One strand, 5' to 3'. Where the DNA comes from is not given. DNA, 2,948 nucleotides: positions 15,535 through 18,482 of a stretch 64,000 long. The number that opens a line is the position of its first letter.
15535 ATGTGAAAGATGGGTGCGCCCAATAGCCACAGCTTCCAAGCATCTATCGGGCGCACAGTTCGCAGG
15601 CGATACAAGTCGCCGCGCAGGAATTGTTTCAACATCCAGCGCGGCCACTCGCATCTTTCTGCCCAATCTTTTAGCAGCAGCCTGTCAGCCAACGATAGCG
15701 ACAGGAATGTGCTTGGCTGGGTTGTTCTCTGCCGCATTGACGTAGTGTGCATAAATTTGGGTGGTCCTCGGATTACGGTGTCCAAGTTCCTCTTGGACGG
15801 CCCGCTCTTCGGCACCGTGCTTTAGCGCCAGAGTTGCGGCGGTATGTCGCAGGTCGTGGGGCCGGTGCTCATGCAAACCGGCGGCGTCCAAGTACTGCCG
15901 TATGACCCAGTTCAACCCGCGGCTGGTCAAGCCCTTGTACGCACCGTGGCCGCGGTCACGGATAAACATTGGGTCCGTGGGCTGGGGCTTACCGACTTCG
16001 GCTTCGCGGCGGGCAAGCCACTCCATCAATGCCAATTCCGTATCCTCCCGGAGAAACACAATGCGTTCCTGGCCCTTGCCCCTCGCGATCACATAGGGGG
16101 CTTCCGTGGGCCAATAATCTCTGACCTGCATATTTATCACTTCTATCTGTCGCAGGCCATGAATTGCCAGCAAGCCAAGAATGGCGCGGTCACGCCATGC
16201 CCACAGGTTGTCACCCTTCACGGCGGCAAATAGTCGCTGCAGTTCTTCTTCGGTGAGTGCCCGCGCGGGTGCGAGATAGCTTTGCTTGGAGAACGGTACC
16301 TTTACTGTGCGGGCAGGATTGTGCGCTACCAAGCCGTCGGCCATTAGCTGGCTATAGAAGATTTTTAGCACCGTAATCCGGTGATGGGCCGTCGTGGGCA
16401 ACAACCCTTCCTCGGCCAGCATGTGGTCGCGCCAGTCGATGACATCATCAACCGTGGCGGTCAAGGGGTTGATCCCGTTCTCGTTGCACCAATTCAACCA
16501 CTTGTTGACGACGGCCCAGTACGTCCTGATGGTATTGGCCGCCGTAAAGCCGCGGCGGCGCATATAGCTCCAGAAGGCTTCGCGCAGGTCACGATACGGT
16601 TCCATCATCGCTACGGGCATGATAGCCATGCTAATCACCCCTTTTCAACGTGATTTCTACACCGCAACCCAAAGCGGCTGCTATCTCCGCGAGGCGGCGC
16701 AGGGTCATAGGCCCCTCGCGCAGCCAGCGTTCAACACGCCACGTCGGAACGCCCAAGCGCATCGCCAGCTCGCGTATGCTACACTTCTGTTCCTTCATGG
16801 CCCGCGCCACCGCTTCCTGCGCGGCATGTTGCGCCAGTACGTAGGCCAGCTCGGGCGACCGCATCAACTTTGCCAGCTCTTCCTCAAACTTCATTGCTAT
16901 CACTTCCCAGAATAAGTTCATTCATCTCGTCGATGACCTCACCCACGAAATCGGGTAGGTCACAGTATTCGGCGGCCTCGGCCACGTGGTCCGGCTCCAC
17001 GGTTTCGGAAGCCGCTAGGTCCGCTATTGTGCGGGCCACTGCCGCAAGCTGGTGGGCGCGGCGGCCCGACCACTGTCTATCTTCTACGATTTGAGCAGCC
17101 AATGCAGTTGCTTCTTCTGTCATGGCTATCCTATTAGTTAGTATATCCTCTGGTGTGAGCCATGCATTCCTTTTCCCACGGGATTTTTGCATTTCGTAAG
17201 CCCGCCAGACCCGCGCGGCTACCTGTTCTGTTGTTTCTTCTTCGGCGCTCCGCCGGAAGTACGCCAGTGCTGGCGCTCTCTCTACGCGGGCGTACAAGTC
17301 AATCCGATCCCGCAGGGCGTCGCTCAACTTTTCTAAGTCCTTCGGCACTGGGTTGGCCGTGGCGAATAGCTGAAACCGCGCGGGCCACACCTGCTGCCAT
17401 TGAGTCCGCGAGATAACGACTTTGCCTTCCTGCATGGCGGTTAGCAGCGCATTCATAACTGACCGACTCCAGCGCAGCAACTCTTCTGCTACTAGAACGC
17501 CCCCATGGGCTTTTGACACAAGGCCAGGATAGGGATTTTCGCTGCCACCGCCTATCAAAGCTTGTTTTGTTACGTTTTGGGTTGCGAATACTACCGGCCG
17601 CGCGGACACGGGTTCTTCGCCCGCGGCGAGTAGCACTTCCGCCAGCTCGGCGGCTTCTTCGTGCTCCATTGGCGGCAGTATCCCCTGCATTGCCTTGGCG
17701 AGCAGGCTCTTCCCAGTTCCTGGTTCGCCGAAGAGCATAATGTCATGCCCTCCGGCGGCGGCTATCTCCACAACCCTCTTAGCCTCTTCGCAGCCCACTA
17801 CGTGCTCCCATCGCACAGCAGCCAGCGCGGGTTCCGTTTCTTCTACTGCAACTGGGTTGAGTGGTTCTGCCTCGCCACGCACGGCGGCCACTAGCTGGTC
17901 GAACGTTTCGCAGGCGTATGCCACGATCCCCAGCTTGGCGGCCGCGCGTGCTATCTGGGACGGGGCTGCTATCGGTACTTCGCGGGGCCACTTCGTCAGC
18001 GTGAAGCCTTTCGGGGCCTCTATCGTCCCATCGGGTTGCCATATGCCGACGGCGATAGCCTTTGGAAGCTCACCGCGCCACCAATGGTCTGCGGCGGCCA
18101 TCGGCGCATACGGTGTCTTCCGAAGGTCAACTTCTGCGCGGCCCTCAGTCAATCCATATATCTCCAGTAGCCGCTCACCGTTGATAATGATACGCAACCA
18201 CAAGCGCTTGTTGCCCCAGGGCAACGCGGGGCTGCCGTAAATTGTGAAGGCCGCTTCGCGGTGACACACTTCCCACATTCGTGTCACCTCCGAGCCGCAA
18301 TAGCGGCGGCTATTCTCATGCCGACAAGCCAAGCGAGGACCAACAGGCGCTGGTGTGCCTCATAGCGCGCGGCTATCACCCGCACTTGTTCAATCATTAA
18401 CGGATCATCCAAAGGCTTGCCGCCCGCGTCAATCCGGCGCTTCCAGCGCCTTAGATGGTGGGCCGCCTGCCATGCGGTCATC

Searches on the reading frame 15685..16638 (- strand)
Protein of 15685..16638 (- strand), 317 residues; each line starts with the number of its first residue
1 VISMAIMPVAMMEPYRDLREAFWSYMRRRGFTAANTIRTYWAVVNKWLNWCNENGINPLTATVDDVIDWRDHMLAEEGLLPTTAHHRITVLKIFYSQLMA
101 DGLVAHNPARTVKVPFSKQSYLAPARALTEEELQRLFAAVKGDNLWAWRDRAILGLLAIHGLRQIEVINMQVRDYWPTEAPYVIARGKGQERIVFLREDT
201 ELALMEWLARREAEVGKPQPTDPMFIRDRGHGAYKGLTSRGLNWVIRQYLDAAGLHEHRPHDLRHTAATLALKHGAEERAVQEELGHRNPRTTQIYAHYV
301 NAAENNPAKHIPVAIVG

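Call 87: search_protein_families(library=ncbifam, proteins=[window:15685-16638:-], max_evalue=0.1)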
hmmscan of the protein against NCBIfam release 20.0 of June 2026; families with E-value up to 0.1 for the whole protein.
window:15685-16638:- (317 aa): 11 families
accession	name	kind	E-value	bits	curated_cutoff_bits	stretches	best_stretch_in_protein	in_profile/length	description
TIGR02224.1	recomb_XerC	equivalog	6.1e-43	147.3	335.15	1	21-299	2-277/295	tyrosine recombinase XerC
TIGR02225.1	recomb_XerD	equivalog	4.6e-41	141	329.6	1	21-301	2-276/290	site-specific tyrosine recombinase XerD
NF040815.2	recomb_XerA_Arch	equivalog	2.4e-40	138.8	220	1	21-301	2-256/263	site-specific tyrosine recombinase/integron integrase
NF001399.0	PRK00283.1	subfamily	5.2e-39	134.3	279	1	20-300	10-284/300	tyrosine recombinase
NF002331.0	PRK01287.1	subfamily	1.9e-28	99.5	371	1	6-298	17-311/365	site-specific tyrosine recombinase XerC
NF003462.0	PRK05084.1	equivalog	1e-20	73.8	267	1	149-307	196-352/360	tyrosine recombinase XerS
TIGR02249.1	integrase_gron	subfamily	5.8e-20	71.9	265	2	246-304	246-305/315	integron integrase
NF007371.0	PRK09871.1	subfamily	8.2e-13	48.3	222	1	125-302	4-176/198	tyrosine-type DNA invertase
NF007370.0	PRK09870.1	subfamily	4.4e-10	39.5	221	1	126-297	11-177/200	tyrosine-type DNA invertase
NF011946.0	PRK15417.1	equivalog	1.3e-08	34.5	435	1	246-302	261-318/337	integron integrase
NF040693.1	recomb_GmtY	equivalog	0.037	13.3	340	0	107-175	172-245/441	gamma-mobile-trio recombinase GmtY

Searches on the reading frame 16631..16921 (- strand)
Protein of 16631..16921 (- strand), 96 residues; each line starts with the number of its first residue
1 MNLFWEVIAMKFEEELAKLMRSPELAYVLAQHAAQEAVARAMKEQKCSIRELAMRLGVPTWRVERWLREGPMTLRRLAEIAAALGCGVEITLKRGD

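Call 87: search_protein_families(library=ncbifam, proteins=[window:16631-16921:-], max_evalue=0.1)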
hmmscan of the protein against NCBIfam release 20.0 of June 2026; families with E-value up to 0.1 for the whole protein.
window:16631-16921:- (96 aa): 6 families
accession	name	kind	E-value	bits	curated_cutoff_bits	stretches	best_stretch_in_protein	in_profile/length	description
TIGR02612.1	mob_myst_A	hypoth_equivalog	0.0094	15.8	122.6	1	47-87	39-82/150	mobile mystery protein A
TIGR02937.1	sigma70-ECF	superfamily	0.016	14.8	42.9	1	35-71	122-158/165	sigma-70 family RNA polymerase sigma factor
TIGR01764.1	excise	domain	0.017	15.5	28.8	0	48-73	3-28/49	excisionase family DNA-binding protein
NF008895.0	PRK11924.3-2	equivalog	0.06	13.3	259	1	37-77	98-137/140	RNA polymerase sigma factor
NF009167.0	PRK12514.1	equivalog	0.067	13.1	265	1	33-76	134-176/180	RNA polymerase sigma factor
NF053536.1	DarG_fam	subfamily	0.073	13.2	70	1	5-71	38-102/131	DarG family dialkylresorcinol biosynthesis protein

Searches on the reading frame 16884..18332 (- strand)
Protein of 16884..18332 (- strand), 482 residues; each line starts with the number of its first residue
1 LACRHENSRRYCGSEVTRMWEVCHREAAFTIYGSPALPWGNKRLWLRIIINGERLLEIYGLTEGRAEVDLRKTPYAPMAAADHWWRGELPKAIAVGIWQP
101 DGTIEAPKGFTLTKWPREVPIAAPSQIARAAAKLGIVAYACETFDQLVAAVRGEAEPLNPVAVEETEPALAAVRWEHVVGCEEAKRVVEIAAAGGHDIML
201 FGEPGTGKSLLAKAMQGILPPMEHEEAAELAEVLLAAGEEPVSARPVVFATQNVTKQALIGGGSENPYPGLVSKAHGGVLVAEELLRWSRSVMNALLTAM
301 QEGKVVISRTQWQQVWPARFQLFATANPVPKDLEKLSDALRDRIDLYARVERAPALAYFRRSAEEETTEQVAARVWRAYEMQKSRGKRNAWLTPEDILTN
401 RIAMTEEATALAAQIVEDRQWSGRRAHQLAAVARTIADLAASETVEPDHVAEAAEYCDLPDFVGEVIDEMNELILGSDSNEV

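Call 18: search_protein_families(library=pfam, proteins=[window:16884-18332:-], max_evalue=0.01)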
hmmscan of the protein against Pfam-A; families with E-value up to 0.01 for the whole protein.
window:16884-18332:- (482 aa): 10 families
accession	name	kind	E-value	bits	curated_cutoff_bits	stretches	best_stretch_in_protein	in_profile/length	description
PF01078.27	Mg_chelatase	-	4.9e-45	153.9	20.3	1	176-330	3-160/207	Magnesium chelatase, subunit ChlI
PF13335.12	Mg_chelatase_C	-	1.5e-18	67.6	26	1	366-456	2-93/94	Magnesium chelatase, subunit ChlI C-terminal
PF07728.20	AAA_5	-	1.1e-12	48.6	22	1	197-343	1-138/139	AAA domain (dynein-related subfamily)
PF00158.32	Sigma54_activat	-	1.6e-08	34.9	20.2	1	183-352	10-164/168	Sigma-54 interaction domain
PF00493.29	MCM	-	1.7e-07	31.1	23.3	1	180-335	42-180/224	MCM P-loop domain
PF07726.17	AAA_3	-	2.6e-06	27.8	27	1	278-343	64-128/131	ATPase family associated with various cellular activities (AAA)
PF20030.5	bpMoxR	-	7.7e-06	25.6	27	1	176-352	12-168/205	MoxR domain in the MoxR-vWA-beta-propeller ternary systems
PF00004.35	AAA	-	8.8e-05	23.4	21.2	0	198-216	1-19/131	ATPase family associated with various cellular activities (AAA)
PF00005.33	ABC_tran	-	0.0019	19.2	25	1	195-253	11-67/137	ABC transporter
PF13191.12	AAA_16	-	0.0069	17.3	32.6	0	191-216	19-45/167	AAA ATPase domain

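Call 19: search_protein_families(library=phrogs, proteins=[window:16884-18332:-], max_evalue=0.01)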
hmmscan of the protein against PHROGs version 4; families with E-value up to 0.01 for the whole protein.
window:16884-18332:- (482 aa): 6 families
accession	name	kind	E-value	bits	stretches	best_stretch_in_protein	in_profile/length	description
phrog_16448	-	other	1.6e-06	27.7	1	251-352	482-593/680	ATPase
phrog_10371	-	DNA, RNA and nucleotide metabolism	1e-05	25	1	197-381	328-495/683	DNA helicase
phrog_7998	-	unknown function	0.00029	21.1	1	185-349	30-172/339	-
phrog_3757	-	unknown function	0.0049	17.3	1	182-215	113-146/367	-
phrog_1297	-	other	0.0075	16.3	0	180-215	10-45/356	ATPase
phrog_249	-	moron, auxiliary metabolic gene and host takeover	0.0083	16.5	0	276-327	193-244/380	porphyrin biosynthesis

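Call 23: find_encoding_contigs(protein=window:16884-18332:-, flank=10000, max_places=10)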
Protein window:16884-18332:- (482 aa): no gene with exactly this product is on record in the collection.

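Call 25: find_related_loci(query=window:16884-18332:-, collection=viral_contigs, flank=10000)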
Query window:16884-18332:- (482 aa) in viral_contigs; peptide patterns used: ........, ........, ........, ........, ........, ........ (x = any residue, [..] = any of these).
7 stretches matched a pattern, but none encodes a relative of the query by tblastn (E <= 1e-3).

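Call 29: find_homologous_proteins(query=window:16884-18332:-, max_evalue=1e-20)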
Query window:16884-18332:- (482 aa): 4349 proteins with E <= 1e-20 among 8000 candidates; the best 120 are listed.
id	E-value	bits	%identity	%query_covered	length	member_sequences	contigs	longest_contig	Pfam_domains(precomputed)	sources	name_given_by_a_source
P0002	0.0e+0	1030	100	96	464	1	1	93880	PF20030.6,PF00158.33,PF07726.18,PF13335.13,PF00493.30,PF07728.21,PF01078.28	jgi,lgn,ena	-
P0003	5.6e-143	495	63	78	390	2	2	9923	PF20030.6,PF00158.33,PF07726.18,PF13335.13,PF00493.30,PF00004.36,PF07728.21,PF01078.28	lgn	-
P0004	2.6e-100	355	51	77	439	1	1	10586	PF07726.18,PF13335.13,PF07728.21,PF01078.28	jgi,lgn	jgi:magnesium chelatase family protein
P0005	3.7e-68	249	41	74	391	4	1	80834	PF13335.13,PF00493.30,PF01078.28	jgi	-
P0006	5.3e-46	176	39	69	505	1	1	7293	PF00158.33,PF13335.13,PF00493.30,PF07728.21,PF01078.28,PF13541.13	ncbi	-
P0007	1.2e-45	175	37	67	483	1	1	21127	PF00158.33,PF13335.13,PF00493.30,PF07728.21,PF01078.28,PF13541.13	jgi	jgi:magnesium chelatase family protein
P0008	2.6e-45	173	38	69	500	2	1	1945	PF00158.33,PF13335.13,PF00493.30,PF07728.21,PF01078.28,PF13541.13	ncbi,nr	ncbi:MAG TPA: YifB family Mg chelatase-like AAA ATPase, partial [Rubrivivax sp.]|nr:YifB family Mg c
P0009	4.2e-45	173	37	69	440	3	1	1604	PF00158.33,PF13335.13,PF00493.30,PF07728.21,PF01078.28,PF13541.13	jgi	jgi:magnesium chelatase family protein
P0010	5.9e-45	172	38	69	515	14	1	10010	PF00158.33,PF13335.13,PF00493.30,PF07728.21,PF01078.28,PF13541.13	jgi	-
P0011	7.2e-45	172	39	61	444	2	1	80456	PF00158.33,PF13335.13,PF00493.30,PF07728.21,PF01078.28,PF13541.13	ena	-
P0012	1.1e-44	171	36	66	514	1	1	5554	PF00158.33,PF07726.18,PF13335.13,PF00493.30,PF07728.21,PF01078.28,PF13541.13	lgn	-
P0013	1.1e-44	171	36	69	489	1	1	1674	PF00158.33,PF13335.13,PF00493.30,PF07728.21,PF01078.28,PF13541.13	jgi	-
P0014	1.1e-44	171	39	63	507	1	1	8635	PF00158.33,PF13335.13,PF00493.30,PF07728.21,PF01078.28,PF13541.13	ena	-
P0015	1.3e-44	171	36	66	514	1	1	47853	PF13335.13,PF00493.30,PF07728.21,PF01078.28,PF13541.13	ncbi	-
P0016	1.4e-44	171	36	69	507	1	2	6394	PF00158.33,PF13335.13,PF00493.30,PF07728.21,PF01078.28,PF13541.13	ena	-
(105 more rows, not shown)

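Call 30: find_encoding_contigs(protein=P0003, flank=10000, max_places=4)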
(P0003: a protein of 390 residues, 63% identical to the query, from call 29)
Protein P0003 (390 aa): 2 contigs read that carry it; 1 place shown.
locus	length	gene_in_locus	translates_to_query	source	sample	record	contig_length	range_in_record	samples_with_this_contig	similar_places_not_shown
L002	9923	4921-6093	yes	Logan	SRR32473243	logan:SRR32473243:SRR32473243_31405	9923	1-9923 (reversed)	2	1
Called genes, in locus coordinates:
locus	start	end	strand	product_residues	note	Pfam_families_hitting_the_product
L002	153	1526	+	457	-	PF01663:Phosphodiest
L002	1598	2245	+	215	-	PF01583:APS_kinase, PF13238:AAA_18 (faint), PF13671:AAA_33 (weak)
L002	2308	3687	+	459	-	PF01663:Phosphodiest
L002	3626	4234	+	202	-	-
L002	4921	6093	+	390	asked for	PF01078:Mg_chelatase, PF20030:bpMoxR (faint), PF00158:Sigma54_activat (weak), PF00493:MCM (faint), PF00004:AAA (faint), PF07728:AAA_5, PF07726:AAA_3 (weak), PF13335:Mg_chelatase_C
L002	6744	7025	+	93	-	-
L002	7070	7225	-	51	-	-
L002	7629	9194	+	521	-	-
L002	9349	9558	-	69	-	-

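Call 31: find_encoding_contigs(protein=P0004, flank=10000, max_places=4)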
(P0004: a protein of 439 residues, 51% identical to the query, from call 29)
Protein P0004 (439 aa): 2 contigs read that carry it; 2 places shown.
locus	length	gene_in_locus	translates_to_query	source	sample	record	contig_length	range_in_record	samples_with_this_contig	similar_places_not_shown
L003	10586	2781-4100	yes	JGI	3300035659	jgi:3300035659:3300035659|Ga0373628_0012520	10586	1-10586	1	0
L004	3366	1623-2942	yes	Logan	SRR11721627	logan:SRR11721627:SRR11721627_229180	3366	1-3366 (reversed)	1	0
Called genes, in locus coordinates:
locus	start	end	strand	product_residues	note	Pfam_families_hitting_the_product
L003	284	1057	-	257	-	PF01026:TatD_DNase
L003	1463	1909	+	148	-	PF09970:DUF2204 (weak)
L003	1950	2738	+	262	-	-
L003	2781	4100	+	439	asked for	PF01078:Mg_chelatase, PF07726:AAA_3 (faint), PF07728:AAA_5 (weak), PF13335:Mg_chelatase_C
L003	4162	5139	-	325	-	-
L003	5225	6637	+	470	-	PF01120:Alpha_L_fucos, PF16757:Fucosidase_C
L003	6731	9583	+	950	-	PF02743:dCache_1, PF00672:HAMP, PF00989:PAS, PF08448:PAS_4, PF13426:PAS_9, PF08447:PAS_3, PF13185:GAF_2, PF00512:HisKA, +1 more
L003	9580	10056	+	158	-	PF00072:Response_reg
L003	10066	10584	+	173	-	?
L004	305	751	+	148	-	PF09970:DUF2204 (weak)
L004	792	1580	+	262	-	-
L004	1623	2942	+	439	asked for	PF01078:Mg_chelatase, PF07726:AAA_3 (faint), PF07728:AAA_5 (weak), PF13335:Mg_chelatase_C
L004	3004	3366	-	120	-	?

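Call 32: find_encoding_contigs(protein=P0005, flank=10000, max_places=4)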
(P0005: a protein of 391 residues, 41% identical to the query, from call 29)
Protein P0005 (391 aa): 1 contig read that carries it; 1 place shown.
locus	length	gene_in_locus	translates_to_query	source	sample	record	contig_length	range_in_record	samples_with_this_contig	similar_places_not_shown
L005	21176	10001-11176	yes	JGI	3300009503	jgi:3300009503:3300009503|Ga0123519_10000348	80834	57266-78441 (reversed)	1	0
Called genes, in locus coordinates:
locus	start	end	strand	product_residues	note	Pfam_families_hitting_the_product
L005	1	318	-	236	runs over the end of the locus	-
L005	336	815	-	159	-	-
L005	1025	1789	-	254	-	-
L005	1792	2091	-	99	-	-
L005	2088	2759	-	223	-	-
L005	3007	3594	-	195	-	-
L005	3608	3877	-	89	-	-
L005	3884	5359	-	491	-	-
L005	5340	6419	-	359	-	PF00004:AAA (weak), PF07726:AAA_3, PF07728:AAA_5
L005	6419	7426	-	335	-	-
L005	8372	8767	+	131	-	-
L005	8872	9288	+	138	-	-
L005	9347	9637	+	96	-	-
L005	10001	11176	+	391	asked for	PF00493:MCM (faint), PF01078:Mg_chelatase, PF13335:Mg_chelatase_C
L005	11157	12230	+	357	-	PF02899:Phage_int_SAM_1, PF00589:Phage_integrase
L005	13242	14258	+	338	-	PF00271:Helicase_C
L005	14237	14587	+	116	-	-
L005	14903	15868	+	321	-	PF00712:DNA_pol3_beta (faint), PF02767:DNA_pol3_beta_2, PF02768:DNA_pol3_beta_3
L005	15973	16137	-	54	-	-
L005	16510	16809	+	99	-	-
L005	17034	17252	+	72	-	-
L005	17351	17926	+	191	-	-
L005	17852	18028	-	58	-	-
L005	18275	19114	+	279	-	PF02086:MethyltransfD12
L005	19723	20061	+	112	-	-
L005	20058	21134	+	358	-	PF00149:Metallophos (weak)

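Call 33: find_encoding_contigs(protein=P0002, flank=10000, max_places=6)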
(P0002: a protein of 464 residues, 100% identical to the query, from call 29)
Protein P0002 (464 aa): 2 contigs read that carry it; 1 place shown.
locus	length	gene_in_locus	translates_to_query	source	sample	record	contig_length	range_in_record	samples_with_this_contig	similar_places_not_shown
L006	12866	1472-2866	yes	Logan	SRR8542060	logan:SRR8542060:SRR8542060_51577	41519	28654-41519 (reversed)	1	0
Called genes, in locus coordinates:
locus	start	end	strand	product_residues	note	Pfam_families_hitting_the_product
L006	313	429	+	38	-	-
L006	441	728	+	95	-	-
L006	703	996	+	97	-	-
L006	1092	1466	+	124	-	-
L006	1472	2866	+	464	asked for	PF00158:Sigma54_activat, PF00493:MCM (weak), PF01078:Mg_chelatase, PF20030:bpMoxR (faint), PF07726:AAA_3 (faint), PF07728:AAA_5, PF13335:Mg_chelatase_C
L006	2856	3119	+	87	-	PF13744:HTH_37 (faint), PF01381:HTH_3 (weak), PF13443:HTH_26 (weak)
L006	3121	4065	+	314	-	PF02899:Phage_int_SAM_1 (weak), PF13495:Phage_int_SAM_4 (weak), PF00589:Phage_integrase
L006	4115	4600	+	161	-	-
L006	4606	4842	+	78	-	-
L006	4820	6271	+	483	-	PF00270:DEAD (faint), PF04851:ResIII, PF00271:Helicase_C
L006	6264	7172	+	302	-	PF02086:MethyltransfD12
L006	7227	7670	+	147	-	PF01467:CTP_transf_like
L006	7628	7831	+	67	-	-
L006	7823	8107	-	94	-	-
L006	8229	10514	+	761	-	PF01978:TrmB (faint), PF12802:MarR_2 (faint), PF13545:HTH_Crp_2 (faint)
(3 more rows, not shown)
